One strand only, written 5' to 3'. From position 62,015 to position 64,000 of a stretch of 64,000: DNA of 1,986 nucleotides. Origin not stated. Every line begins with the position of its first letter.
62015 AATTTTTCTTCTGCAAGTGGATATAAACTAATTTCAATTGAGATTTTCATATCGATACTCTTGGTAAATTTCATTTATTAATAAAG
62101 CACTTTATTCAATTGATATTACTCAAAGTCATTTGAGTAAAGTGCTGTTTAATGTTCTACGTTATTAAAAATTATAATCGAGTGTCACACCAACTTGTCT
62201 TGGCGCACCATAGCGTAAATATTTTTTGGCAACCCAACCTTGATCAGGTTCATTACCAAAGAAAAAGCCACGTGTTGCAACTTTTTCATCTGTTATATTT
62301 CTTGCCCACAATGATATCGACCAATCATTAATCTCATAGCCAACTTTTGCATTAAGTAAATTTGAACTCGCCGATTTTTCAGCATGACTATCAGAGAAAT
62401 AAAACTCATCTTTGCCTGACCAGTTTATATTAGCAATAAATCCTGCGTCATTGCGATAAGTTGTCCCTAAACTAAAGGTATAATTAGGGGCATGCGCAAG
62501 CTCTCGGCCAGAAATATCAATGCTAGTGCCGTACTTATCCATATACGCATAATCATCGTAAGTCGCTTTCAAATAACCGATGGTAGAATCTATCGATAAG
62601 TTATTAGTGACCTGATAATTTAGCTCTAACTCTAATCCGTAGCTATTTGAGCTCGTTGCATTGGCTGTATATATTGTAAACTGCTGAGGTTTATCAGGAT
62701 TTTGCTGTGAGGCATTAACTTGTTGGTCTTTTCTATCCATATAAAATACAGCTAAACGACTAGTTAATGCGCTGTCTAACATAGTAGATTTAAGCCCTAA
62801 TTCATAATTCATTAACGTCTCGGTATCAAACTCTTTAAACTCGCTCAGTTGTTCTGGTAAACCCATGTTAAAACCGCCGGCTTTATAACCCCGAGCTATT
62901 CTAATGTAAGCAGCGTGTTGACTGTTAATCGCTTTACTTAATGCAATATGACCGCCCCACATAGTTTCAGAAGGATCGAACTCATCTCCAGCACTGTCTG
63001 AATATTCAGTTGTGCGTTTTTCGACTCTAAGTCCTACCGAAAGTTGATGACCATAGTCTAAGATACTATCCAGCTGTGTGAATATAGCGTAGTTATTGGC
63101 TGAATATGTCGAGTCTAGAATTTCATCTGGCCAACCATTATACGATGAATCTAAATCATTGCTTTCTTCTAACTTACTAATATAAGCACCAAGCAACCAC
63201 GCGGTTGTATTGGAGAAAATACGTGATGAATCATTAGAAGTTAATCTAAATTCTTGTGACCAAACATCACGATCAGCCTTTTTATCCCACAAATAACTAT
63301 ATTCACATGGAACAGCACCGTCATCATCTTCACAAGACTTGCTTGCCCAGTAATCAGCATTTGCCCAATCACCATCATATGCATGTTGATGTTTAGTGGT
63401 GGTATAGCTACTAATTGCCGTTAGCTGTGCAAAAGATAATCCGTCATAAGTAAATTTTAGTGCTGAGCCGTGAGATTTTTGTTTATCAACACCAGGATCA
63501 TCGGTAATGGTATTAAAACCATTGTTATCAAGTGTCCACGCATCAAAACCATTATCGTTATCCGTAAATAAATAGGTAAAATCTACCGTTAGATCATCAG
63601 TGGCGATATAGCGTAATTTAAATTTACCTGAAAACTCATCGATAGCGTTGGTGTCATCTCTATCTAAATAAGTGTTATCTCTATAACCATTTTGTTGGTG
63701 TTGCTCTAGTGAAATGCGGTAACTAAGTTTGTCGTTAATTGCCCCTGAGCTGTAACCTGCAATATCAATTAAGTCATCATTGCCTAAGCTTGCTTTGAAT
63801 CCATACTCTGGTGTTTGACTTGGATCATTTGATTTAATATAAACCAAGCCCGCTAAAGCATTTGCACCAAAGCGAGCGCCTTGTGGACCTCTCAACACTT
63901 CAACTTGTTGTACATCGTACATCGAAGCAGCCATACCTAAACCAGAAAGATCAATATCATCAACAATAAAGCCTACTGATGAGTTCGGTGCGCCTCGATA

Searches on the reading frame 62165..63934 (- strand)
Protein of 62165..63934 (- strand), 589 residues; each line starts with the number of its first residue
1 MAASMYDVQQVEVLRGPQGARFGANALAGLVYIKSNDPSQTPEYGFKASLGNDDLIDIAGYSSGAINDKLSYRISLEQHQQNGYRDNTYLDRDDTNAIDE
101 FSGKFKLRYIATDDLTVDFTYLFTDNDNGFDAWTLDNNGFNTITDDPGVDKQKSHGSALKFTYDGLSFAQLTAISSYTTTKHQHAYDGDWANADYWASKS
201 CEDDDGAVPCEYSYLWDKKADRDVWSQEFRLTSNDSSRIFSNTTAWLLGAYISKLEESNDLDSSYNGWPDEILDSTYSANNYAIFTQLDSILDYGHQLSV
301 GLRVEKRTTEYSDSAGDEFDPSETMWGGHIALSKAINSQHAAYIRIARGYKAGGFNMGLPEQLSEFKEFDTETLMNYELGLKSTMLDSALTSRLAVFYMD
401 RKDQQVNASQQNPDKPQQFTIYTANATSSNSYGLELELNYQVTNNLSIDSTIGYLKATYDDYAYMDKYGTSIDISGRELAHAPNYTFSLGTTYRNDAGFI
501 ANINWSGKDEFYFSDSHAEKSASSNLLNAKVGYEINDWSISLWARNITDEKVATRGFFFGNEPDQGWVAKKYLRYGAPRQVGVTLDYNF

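Call 76: search_protein_families(library=ncbifam, proteins=[window:62165-63934:-], max_evalue=1e-10)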
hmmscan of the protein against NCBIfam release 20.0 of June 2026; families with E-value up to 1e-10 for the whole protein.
window:62165-63934:- (589 aa): 2 families
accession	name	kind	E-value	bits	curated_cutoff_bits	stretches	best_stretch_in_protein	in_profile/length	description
TIGR01783.1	TonB-siderophor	subfamily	8.5e-33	113.9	223.5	2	270-589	353-649/649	TonB-dependent siderophore receptor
NF053590.1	TonB_dep_TOL0244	equivalog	3.6e-13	49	645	0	5-94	109-197/604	TOL_0244 family TonB-dependent receptor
